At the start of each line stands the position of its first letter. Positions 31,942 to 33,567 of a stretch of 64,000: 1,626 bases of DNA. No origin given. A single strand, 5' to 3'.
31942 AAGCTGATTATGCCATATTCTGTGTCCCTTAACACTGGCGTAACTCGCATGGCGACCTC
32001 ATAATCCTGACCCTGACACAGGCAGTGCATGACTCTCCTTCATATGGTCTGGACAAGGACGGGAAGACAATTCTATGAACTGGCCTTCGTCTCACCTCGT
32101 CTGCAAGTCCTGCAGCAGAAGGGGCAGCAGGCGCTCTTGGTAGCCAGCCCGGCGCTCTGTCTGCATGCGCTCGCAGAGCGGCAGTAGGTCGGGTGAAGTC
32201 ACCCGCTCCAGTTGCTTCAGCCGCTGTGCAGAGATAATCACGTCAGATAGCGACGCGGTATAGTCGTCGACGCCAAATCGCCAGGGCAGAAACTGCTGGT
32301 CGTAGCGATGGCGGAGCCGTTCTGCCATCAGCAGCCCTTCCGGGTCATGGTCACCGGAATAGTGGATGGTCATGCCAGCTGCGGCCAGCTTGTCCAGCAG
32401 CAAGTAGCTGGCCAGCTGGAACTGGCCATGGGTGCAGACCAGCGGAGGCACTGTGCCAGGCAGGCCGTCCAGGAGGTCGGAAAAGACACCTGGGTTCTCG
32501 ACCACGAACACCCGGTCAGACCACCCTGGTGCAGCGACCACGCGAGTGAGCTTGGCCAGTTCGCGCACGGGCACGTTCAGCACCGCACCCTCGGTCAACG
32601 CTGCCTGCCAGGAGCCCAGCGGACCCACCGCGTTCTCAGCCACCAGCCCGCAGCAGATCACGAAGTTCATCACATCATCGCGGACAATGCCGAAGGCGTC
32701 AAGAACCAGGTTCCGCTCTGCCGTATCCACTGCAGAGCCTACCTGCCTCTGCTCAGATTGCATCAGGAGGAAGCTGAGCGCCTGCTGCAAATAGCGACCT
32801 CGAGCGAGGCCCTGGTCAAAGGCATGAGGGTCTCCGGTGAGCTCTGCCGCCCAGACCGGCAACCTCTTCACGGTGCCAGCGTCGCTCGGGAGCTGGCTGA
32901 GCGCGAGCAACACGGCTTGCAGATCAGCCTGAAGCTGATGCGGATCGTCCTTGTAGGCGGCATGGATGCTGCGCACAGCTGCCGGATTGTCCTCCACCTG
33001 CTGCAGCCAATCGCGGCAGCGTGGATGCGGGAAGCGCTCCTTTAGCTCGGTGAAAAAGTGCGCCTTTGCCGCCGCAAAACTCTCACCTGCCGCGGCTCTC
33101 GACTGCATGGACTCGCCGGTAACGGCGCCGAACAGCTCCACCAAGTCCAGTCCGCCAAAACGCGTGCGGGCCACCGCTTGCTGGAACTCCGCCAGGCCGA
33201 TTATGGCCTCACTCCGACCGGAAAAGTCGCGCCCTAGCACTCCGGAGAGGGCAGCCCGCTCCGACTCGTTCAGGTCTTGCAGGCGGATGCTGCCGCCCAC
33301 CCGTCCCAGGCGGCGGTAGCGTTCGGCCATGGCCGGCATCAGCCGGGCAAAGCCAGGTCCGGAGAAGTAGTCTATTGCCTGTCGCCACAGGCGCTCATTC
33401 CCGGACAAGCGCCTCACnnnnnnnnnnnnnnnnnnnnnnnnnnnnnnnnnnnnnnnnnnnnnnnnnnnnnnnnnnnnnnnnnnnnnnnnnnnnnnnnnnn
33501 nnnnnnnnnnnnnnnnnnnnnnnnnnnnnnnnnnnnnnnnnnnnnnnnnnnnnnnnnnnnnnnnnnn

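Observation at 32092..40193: Four-gene SMC-like operon matching Wadjet/JetABCD (TIGR02677-02680 neighbourhood)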

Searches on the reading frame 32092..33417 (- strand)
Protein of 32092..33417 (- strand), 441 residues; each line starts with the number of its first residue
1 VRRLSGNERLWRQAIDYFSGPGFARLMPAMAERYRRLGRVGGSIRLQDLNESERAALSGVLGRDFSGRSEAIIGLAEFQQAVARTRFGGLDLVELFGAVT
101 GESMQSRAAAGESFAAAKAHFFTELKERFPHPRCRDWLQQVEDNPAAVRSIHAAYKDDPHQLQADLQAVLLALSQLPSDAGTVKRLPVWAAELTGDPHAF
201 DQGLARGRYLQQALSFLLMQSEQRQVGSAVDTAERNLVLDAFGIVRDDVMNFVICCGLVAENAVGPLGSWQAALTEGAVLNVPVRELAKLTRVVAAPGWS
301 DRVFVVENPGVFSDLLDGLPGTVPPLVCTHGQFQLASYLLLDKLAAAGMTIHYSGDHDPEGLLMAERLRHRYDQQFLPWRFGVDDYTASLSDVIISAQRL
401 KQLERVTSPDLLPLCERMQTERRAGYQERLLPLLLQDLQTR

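Call 5: search_protein_families(library=ncbifam, proteins=[window:32092-33417:-])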
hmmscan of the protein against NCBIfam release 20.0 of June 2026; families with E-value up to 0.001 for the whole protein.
window:32092-33417:- (441 aa): 1 family
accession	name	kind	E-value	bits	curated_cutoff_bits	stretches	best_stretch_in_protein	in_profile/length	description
TIGR02679.1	TIGR02679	hypoth_equivalog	5.1e-76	256.2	196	1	38-438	1-382/382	TIGR02679 family protein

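Call 6: search_protein_families(library=pfam, proteins=[window:32092-33417:-])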
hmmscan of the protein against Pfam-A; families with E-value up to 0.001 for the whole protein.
window:32092-33417:- (441 aa): 3 families
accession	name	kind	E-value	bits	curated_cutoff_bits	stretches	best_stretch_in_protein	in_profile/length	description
PF11796.13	DUF3323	-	8.9e-46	156.8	26.6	1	40-258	1-207/209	Protein of unknown function N-terminus (DUF3323)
PF09664.16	DUF2399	-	1.3e-37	129.4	23.4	1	282-438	3-152/152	Protein of unknown function C-terminus (DUF2399)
PF23947.1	DUF7281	-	6.8e-05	23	27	1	274-431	22-175/183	Domain of unknown function (DUF7281)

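Call 7: search_protein_families(library=padloc, proteins=[window:32092-33417:-])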
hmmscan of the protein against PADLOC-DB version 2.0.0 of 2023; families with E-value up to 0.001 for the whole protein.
window:32092-33417:- (441 aa): 4 families
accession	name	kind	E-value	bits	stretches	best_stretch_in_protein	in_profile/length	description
PDLC00556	JetD2|JetD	-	5.3e-133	442.3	1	10-440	4-426/430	DUF2220; DUF3322; DUF2399 domain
PDLC00557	JetD2|JetD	-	4e-73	245.3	1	14-440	8-419/423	DUF2220; DUF3322; DUF2399 domain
PDLC00555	JetD2|JetD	-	3e-20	70.4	1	185-408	205-435/472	DUF2220; DUF3322; DUF2399 domain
PDLC00533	JetD1|JetD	-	2.9e-06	24.6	1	132-392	123-362/409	DUF2220; DUF3322; DUF2399 domain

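Call 12: search_solved_structures(query=window:32092-33417:-, max_evalue=1, show_alignments=3)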
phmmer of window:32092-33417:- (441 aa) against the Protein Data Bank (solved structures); distinct sequences matched with E-value up to 1: 1.
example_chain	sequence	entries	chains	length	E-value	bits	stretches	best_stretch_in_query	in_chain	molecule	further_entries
2pfz_A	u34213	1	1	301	0.18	14.1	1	316-398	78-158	Putative exported protein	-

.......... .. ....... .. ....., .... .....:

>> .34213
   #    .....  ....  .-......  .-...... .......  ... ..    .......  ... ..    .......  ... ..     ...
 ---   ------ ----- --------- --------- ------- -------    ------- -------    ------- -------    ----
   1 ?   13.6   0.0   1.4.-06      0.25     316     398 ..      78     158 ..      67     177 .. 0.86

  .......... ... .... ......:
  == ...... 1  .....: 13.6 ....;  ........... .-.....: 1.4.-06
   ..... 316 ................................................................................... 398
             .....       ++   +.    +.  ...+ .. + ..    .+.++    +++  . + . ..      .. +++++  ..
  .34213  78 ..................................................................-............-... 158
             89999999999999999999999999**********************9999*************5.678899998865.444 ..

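Call 13: find_related_loci(query=window:32092-33417:-, collection=genome_contigs, flank=10000)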
Query window:32092-33417:- (441 aa) in genome_contigs; peptide patterns used: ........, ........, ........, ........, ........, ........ (x = any residue, [..] = any of these).
25 stretches matched a pattern; 1 encode a relative of the query (tblastn E <= 1e-3); 1 distinct loci.
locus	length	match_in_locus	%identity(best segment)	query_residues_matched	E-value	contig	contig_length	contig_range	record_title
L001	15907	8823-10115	73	7-438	0e+0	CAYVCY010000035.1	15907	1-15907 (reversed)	MAG TPA_asm: uncultured Clostridia bacterium isolate binchicken_co139_570 genome assembly, contig: NODE_7499_length_1590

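Call 14: find_homologous_proteins(query=window:32092-33417:-)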
Query window:32092-33417:- (441 aa): 21 proteins with E <= 0.001 among 8000 candidates.
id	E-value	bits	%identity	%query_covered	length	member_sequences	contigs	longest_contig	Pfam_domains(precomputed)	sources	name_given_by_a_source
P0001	1.3e-273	926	100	94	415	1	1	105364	PF09664.17,PF11796.14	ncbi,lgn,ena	-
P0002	1.3e-251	853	87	96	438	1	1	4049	PF09664.17,PF11796.14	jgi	-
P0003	2.5e-238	809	82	96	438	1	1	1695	PF09664.17,PF11796.14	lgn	-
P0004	1.5e-200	685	73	98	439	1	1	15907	PF09664.17,PF11796.14,PF23947.2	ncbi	-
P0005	1.0e-153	531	58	96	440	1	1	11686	PF09664.17,PF11796.14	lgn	-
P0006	1.3e-149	517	59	95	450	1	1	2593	PF09664.17,PF11796.14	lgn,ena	-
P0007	1.8e-144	500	54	100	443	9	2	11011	PF09664.17,PF11796.14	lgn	-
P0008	1.7e-141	490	54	99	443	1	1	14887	PF09664.17,PF11796.14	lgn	-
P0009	2.7e-140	486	55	97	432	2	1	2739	PF09664.17,PF11796.14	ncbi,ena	-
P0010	4.9e-140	486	54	99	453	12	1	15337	PF09664.17,PF11796.14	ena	-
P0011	7.4e-139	482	53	97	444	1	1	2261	PF09664.17,PF11796.14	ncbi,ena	-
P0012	1.1e-138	481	54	95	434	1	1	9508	PF09664.17,PF11796.14,PF23947.2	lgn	-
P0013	9.8e-134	465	53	98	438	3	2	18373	PF09664.17,PF11796.14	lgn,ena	-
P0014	1.5e-128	448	50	98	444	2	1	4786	PF09664.17,PF11796.14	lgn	-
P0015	1.3e-108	382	45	99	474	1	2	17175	PF09664.17,PF11796.14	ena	-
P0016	6.4e-91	324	42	97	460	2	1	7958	PF09664.17,PF11796.14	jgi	jgi:uncharacterized protein (TIGR02679 family)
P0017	3.1e-85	305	37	98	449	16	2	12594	PF09664.17,PF11796.14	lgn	-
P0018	1.0e-78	284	37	95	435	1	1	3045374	PF09664.17,PF11796.14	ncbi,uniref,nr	ncbi:TIGR02679 family protein [Bacillus massilinigeriensis]|uniref:TIGR02679 family protein n=1 Tax=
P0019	9.0e-75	270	37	97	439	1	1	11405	PF09664.17,PF11796.14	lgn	-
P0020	7.0e-60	221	35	96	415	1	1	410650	PF09664.17,PF11796.14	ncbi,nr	ncbi:DUF2399 domain-containing protein [Sporolactobacillus sp. THM7-4]|nr:DUF2399 domain-containing 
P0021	1.3e-53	201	34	97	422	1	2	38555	PF09664.17,PF11796.14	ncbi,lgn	ncbi:MAG: DUF2399 domain-containing protein [Sporolactobacillus sp.]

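Call 15: find_encoding_contigs(protein=P0001, flank=10000, max_places=3)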
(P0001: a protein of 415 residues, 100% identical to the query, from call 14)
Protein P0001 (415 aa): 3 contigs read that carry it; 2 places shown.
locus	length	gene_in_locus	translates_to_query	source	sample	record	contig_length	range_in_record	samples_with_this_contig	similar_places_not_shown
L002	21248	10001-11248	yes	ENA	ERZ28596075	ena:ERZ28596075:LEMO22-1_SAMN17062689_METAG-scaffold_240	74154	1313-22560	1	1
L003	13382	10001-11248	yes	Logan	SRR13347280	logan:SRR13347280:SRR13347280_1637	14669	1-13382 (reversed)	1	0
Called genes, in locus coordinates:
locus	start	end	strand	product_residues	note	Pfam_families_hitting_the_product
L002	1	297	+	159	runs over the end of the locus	-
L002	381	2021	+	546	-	PF14415:DUF4424 (faint)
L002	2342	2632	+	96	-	PF02604:PhdYeFM_antitox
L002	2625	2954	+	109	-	PF05016:ParE_toxin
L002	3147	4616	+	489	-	PF09660:DUF2397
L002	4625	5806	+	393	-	PF09661:DUF2398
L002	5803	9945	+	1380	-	PF02463:SMC_N (faint), PF13558:SbcC_Walker_B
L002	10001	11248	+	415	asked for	PF11796:DUF3323, PF09664:DUF2399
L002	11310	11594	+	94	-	-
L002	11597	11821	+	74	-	-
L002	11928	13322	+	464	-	PF01546:Peptidase_M20, PF07687:M20_dimer (faint)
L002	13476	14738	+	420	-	PF00557:Peptidase_M24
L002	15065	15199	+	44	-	-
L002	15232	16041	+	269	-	PF03328:HpcH_HpaI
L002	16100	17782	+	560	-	PF07833:Cu_amine_oxidN1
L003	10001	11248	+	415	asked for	PF11796:DUF3323, PF09664:DUF2399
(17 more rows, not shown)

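Call 17: search_solved_structures(query=A1, max_evalue=1, show_alignments=4)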
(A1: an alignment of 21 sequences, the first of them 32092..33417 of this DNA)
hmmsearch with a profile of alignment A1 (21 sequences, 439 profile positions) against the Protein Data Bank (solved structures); distinct sequences matched with E-value up to 1: 1.
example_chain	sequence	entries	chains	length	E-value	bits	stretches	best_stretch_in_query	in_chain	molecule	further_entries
7pkt_w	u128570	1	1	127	0.41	12.7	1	160-198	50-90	uL29m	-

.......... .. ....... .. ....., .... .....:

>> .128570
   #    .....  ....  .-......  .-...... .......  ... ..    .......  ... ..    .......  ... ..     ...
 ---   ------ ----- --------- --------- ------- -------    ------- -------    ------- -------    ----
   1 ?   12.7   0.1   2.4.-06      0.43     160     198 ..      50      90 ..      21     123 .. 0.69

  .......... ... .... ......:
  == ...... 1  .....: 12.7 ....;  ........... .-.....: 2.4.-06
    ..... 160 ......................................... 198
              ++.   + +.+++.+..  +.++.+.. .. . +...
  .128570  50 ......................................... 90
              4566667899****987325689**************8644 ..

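Call 36: predict_structure(alignment_id=A1)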
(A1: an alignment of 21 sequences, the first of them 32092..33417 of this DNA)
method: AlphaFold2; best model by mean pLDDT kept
length: 441 residues; sequences in the alignment: 21
mean_pLDDT: 90.7   pTM: 0.67
mean pLDDT of the five models: 90.7, 90.5, 90.4, 89.8, 89.7
residues with pLDDT >= 90: 326; 70-90: 93; 50-70: 11; < 50: 11
segments of 3 or more residues with pLDDT < 50: 1-4, 224-230
pLDDT, mean of each block of 10 residues (from residue 1): 66 95 96 90 95 95 93 96 93 93 84 89 96 95 85 93 97 93 88 94 92 90 49 74 76 94 94 94 89 93 94 93 91 87 96 97 94 94 98 96 94 97 97 94 74
secondary structure, 60 per line:
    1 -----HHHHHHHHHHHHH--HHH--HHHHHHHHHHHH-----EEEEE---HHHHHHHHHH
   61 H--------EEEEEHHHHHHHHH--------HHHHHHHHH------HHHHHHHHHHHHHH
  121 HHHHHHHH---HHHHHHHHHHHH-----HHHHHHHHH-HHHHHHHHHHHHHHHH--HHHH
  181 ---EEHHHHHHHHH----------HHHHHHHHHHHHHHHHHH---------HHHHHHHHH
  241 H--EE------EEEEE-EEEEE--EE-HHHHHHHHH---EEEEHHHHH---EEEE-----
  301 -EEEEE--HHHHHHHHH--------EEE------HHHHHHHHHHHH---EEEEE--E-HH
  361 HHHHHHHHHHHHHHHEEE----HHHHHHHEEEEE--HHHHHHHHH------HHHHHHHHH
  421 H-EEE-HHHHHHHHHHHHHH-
elements in order: H6-18 H26-37 E43-47 H51-61 E70-74 H75-83 H92-100 H107-128 H132-143 H149-157 H159-174 H177-180 H186-194 H205-222 H232-241 E252-256 E258-262 H268-276 E280-283 H284-288 E292-295 E302-306 H309-317 E326-328 H335-346 E350-354 H359-375 E376-378 H383-389 E390-394 H397-405 H412-421 E423-425 H427-440

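Call 38: fold_search(model_id=the predicted structure, library=pdb)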
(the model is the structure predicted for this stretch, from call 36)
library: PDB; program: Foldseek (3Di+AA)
matches with E <= 10: 164; with E <= 0.001: 9
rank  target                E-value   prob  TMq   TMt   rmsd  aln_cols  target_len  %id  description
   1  8b7f_A                1.7e-06  1.00  0.36  0.41  10.9       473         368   14  Nuclease from C. glutamicum (released 2023-03-29)
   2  1d3y_B                1.0e-05  1.00  0.39  0.56   5.6       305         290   15  STRUCTURE OF THE DNA TOPOISOMERASE VI A SUBUNIT (released 1999-11-05)
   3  7til_B                1.1e-05  1.00  0.30  0.34  16.3       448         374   17  CryoEM structure of JetD from Pseudomonas aeruginosa (released 2022-10-05)
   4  1d3y_A                1.3e-05  1.00  0.37  0.53   6.2       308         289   15  STRUCTURE OF THE DNA TOPOISOMERASE VI A SUBUNIT (released 1999-11-05)
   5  9o7o_A                7.2e-05  1.00  0.35  0.42   8.1       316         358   11  CryoEM structure of M. mazei topoisomerase VI(A-E342Q)-minicircle DNA complex in asymmetric state (released 2026-02-25)
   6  7til_A                7.2e-05  1.00  0.24  0.28  14.2       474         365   16  CryoEM structure of JetD from Pseudomonas aeruginosa (released 2022-10-05)
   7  8uru_A                9.3e-05  1.00  0.34  0.40   8.3       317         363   12  Spo11 core complex with hairpin DNA (released 2024-06-26)
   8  9o0g_A                3.2e-04  1.00  0.33  0.39   8.7       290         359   10  CryoEM structure of M. mazei topoisomerase VI(A-E342Q)-minicircle DNA complex in cleavage state (released 2026-02-25)
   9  9o0g_C                4.9e-04  1.00  0.34  0.40   8.1       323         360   10  CryoEM structure of M. mazei topoisomerase VI(A-E342Q)-minicircle DNA complex in cleavage state (released 2026-02-25)
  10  9o8p_A                1.1e-03  1.00  0.39  0.47   6.1       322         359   10  CryoEM structure of M. mazei topoisomerase VI-minicircle DNA complex (released 2026-02-25)
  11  2zbk_A                3.0e-03  1.00  0.34  0.41   9.7       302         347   12  Crystal structure of an intact type II DNA topoisomerase: insights into DNA transfer mechanisms (released 2008-02-12)
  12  2i5r_A                6.2e-02  0.93  0.15  0.50  10.2       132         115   17  Structure of small Toprim domain-containing protein from B. stearothermophilus in complex with Mg2+ (released 2007-07-03)
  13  2i5r_C                2.5e-01  0.63  0.15  0.47  10.4       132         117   17  Structure of small Toprim domain-containing protein from B. stearothermophilus in complex with Mg2+ (released 2007-07-03)
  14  2fcj_C                3.7e-01  0.57  0.15  0.47  10.4       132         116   17  Structure of small TOPRIM domain protein from Bacillus stearothermophilus. (released 2006-01-24)
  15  4edg                  5.9e-01  0.25  0.13  0.18  10.1       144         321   16  The structure of the S. aureus DnaG RNA Polymerase Domain bound to ATP and Manganese (released 2012-07-25)
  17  2rgr_A                1.0e+00  0.23  0.13  0.09   7.1       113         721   12  Topoisomerase IIA bound to G-segment DNA (released 2007-12-25)
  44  2o59_B                2.8e+00  0.14  0.16  0.12  13.5       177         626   15  Structure of E. coli topoisomerase III in complex with an 8-base single stranded oligonucleotide. Frozen in glycerol p (released 2007-04-03)
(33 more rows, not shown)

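Call 62: search_protein_representatives(protein=window:32092-33417:-)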
Query: 441 residues. Proteins with E-value up to 0.001 (for the whole library): 2007; up to 1e-10: 1242; up to 1e-30: 484. The best 150 are listed.
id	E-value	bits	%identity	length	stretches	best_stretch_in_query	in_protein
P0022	7.1e-121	420.7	46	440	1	11-439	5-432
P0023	5.2e-98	345.4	43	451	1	7-439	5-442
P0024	1.9e-96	340.2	42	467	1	10-439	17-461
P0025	8.2e-96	338.1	43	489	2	183-439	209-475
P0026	1.2e-95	337.6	45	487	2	5-293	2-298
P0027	1.4e-94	334.1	40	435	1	5-439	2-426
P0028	4.4e-94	332.4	41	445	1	12-439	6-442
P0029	3.8e-91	322.8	42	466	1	13-439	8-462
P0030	4.8e-89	315.8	40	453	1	12-438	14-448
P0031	1.8e-88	314.0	40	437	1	12-438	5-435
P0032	2.3e-88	313.6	41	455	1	8-438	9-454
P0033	4.6e-88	312.6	39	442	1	9-439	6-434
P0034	5.8e-87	309.0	43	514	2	239-439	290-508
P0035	9.8e-87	308.2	44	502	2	238-439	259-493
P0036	1.8e-86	307.4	45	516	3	299-439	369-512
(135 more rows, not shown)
